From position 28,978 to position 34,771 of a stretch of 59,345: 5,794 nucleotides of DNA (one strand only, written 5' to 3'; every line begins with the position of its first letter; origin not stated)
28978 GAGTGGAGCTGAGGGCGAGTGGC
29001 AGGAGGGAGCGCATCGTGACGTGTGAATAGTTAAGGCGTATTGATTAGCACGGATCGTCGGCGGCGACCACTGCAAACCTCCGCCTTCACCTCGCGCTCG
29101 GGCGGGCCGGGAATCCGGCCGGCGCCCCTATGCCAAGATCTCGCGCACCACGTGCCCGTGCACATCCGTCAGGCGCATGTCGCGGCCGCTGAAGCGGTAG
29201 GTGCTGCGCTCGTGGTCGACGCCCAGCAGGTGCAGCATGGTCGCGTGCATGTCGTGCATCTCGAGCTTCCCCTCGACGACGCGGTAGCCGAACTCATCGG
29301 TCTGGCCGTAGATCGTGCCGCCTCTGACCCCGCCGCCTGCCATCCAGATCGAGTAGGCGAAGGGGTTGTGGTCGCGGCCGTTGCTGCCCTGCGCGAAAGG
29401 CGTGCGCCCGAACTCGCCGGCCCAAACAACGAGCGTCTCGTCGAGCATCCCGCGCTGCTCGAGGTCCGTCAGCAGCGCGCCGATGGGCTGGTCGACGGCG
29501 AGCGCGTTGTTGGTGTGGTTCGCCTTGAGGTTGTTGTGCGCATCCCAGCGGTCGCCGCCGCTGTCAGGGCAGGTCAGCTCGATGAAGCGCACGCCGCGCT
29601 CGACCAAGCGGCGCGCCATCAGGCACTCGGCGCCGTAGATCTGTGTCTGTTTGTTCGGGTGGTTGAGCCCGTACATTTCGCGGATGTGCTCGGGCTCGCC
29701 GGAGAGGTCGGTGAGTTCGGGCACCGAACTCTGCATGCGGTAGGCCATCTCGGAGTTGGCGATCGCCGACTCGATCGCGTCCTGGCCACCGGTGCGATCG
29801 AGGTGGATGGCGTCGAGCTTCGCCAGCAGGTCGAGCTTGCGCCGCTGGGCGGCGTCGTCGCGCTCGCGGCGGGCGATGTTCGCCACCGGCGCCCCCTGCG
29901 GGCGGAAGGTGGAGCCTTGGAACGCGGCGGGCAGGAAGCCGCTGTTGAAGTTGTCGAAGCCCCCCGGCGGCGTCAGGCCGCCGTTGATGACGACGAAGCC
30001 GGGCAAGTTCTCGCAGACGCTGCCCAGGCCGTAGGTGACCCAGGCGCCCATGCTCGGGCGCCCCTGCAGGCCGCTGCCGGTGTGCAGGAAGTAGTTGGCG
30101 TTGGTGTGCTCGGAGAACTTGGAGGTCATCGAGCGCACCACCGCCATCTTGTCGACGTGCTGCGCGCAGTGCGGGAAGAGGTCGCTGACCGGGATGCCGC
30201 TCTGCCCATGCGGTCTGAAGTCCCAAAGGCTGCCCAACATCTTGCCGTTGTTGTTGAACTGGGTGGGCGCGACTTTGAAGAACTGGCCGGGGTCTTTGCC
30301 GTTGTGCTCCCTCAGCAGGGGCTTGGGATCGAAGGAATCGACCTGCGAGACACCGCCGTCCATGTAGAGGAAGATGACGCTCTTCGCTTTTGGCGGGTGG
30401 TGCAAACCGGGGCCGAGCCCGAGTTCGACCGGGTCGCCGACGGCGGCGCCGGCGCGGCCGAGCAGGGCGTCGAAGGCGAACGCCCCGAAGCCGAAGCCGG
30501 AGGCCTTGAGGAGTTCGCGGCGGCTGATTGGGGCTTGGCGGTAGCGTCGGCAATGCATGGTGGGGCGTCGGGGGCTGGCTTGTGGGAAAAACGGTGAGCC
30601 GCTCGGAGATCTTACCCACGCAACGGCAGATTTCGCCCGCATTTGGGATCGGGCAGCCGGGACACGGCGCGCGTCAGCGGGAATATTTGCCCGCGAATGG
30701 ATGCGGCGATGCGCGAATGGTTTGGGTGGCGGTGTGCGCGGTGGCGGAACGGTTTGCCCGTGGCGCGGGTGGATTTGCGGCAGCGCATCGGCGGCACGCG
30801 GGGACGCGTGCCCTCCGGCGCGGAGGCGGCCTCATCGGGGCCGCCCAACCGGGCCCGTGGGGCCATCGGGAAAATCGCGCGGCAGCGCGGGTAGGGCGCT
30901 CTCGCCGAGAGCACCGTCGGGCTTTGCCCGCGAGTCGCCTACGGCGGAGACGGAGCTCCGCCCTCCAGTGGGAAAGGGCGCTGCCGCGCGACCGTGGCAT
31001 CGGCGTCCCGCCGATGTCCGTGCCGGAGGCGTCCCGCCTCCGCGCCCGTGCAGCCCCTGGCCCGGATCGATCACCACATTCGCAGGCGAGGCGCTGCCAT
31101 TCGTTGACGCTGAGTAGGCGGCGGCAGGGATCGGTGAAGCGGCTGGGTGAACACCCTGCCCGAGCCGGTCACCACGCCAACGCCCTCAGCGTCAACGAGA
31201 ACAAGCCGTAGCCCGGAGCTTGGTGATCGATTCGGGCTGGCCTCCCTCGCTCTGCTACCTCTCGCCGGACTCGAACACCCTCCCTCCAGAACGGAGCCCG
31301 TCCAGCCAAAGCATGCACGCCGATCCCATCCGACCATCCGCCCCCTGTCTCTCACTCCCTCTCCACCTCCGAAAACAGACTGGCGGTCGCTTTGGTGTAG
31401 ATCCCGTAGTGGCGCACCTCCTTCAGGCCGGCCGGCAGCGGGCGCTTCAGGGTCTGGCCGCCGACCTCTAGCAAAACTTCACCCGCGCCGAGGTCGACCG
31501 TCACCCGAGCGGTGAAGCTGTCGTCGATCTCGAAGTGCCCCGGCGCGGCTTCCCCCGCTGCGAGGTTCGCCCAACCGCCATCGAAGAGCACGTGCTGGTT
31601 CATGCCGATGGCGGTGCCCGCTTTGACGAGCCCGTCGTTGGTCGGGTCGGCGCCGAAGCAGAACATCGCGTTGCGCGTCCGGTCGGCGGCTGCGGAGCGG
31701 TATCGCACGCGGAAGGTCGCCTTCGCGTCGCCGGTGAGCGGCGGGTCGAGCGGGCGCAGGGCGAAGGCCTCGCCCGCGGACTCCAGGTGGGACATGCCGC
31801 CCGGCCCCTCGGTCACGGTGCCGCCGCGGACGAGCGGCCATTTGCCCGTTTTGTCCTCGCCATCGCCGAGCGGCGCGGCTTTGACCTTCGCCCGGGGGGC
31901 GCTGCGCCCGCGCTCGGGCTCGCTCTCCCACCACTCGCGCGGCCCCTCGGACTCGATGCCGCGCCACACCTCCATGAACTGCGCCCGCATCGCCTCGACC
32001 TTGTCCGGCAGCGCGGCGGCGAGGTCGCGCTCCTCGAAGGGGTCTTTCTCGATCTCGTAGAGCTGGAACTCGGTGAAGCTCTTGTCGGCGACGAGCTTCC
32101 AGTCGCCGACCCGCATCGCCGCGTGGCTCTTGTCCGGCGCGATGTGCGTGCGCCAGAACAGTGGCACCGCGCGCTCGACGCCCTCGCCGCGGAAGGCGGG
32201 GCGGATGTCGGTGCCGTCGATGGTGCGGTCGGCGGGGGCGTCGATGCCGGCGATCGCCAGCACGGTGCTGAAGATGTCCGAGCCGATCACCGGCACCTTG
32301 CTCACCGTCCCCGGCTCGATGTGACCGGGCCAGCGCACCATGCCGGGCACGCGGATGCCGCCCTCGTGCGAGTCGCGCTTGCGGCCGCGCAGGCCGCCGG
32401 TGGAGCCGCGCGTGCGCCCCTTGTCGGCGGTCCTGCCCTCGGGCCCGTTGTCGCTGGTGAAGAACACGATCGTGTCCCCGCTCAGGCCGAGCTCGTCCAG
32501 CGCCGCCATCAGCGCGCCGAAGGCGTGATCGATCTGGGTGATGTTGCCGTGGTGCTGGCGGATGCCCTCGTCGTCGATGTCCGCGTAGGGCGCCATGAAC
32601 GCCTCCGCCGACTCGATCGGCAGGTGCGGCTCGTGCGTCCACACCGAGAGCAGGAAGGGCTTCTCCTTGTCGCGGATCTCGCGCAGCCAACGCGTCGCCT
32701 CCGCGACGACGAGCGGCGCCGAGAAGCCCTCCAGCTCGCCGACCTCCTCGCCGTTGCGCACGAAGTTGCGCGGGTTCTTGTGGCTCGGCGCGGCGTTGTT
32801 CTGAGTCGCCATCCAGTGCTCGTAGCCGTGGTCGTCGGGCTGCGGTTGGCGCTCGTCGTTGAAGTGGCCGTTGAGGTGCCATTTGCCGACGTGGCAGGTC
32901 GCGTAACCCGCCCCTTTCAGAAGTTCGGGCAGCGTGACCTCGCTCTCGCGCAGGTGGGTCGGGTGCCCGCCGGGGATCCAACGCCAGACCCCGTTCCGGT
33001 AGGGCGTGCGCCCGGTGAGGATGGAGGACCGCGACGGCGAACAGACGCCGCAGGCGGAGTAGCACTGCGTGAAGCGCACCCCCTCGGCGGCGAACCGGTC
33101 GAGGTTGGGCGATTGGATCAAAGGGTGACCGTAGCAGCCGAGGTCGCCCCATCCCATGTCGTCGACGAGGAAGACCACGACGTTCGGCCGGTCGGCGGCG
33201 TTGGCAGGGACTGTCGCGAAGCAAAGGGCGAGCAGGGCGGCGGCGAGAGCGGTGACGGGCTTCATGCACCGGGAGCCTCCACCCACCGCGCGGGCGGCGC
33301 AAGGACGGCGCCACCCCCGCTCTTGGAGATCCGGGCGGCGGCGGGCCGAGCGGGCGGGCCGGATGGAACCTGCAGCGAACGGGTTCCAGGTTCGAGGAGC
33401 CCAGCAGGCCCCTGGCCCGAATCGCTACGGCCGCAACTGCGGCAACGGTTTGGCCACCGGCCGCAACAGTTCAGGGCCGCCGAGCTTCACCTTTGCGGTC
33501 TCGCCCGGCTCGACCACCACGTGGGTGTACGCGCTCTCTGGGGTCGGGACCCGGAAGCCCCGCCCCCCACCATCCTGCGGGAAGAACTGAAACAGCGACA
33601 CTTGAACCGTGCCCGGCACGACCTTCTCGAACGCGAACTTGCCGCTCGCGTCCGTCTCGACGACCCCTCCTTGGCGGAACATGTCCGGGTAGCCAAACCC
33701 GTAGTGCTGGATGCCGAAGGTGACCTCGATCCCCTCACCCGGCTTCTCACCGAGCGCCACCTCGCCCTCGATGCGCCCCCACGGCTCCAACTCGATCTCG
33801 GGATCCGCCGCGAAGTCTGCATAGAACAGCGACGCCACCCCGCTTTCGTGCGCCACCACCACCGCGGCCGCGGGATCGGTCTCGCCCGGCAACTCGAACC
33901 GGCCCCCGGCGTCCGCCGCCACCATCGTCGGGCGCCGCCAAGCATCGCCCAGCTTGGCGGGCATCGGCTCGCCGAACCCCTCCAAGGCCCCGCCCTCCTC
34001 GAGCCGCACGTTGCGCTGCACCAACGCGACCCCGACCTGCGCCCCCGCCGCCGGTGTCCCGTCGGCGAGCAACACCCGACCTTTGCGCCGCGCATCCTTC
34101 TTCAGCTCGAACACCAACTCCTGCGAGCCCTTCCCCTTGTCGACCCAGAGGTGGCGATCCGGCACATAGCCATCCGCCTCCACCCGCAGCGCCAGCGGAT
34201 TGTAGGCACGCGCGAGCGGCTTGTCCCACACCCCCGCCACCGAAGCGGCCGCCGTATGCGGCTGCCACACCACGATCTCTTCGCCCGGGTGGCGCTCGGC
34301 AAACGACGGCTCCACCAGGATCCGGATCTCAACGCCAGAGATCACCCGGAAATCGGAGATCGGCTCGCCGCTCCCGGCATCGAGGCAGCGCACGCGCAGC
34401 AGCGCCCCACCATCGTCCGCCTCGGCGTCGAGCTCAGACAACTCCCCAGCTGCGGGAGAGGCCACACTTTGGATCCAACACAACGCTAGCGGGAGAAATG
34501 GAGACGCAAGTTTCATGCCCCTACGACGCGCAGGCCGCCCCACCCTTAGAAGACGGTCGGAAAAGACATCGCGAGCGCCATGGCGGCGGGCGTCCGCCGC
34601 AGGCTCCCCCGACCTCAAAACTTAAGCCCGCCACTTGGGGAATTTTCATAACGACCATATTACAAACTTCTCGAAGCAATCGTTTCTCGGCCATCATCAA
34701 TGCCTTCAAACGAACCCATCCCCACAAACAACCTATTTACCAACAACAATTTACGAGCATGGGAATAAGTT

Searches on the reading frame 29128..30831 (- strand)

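Call 21: search_protein_families(library=pfam, proteins=[window:29128-30831:-], max_evalue=0.001)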
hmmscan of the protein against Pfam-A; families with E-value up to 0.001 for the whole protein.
window:29128-30831:- (567 aa): 1 family
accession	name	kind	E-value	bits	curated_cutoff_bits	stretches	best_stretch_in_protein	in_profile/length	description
PF07394.17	DUF1501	-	3.1e-150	501.1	27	1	149-566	1-390/390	Protein of unknown function (DUF1501)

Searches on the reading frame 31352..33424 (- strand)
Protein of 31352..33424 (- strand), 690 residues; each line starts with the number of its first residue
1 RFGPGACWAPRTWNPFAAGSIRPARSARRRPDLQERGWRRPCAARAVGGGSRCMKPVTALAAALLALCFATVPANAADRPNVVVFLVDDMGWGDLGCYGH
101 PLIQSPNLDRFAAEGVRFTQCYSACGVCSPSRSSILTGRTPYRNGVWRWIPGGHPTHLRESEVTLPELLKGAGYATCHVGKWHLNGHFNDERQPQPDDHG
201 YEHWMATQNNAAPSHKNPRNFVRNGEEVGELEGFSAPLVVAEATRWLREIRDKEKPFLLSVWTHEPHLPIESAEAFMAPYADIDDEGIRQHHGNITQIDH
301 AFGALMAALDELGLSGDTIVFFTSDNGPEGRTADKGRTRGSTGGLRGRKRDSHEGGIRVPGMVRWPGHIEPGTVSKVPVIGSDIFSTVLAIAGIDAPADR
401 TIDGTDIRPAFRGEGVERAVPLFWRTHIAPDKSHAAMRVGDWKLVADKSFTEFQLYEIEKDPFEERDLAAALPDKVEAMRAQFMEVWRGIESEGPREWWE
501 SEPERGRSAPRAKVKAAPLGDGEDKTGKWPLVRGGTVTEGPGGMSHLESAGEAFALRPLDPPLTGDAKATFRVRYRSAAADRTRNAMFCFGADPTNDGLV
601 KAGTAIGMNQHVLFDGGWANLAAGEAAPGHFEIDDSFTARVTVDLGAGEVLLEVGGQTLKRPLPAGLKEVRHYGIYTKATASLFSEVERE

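Call 21: search_protein_families(library=pfam, proteins=[window:31352-33424:-], max_evalue=0.001)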
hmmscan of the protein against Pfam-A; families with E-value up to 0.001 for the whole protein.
window:31352-33424:- (690 aa): 3 families
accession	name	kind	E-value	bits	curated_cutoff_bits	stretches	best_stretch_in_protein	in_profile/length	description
PF00884.28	Sulfatase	-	9.3e-60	202.9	25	1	80-394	1-301/301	Sulfatase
PF16347.10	SGSH_C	-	7.6e-11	42.8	29.3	1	349-469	8-132/154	N-sulphoglucosamine sulphohydrolase, C-terminal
PF01663.27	Phosphodiest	-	2.2e-08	34.6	23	1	82-327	1-220/342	Type I phosphodiesterase / nucleotide pyrophosphatase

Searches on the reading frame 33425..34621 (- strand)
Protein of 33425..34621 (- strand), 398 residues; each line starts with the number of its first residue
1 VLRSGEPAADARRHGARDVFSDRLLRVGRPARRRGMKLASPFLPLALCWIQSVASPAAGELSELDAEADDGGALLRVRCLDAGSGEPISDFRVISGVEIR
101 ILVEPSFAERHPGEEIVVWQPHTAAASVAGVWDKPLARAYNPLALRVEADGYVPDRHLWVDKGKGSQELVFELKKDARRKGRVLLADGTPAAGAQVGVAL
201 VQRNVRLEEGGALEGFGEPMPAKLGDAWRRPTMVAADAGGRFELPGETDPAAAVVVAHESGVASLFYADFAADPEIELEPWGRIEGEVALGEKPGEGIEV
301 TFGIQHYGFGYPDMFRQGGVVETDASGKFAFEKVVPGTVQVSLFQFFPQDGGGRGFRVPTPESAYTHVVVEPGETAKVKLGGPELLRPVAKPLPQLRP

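Call 21: search_protein_families(library=pfam, proteins=[window:33425-34621:-], max_evalue=0.001)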
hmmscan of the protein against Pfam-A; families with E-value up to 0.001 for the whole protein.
window:33425-34621:- (398 aa): 1 family
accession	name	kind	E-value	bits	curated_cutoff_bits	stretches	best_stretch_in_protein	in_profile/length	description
PF13620.12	CarboxypepD_reg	-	8.8e-06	26.4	32.3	0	321-342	32-53/82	Carboxypeptidase regulatory-like domain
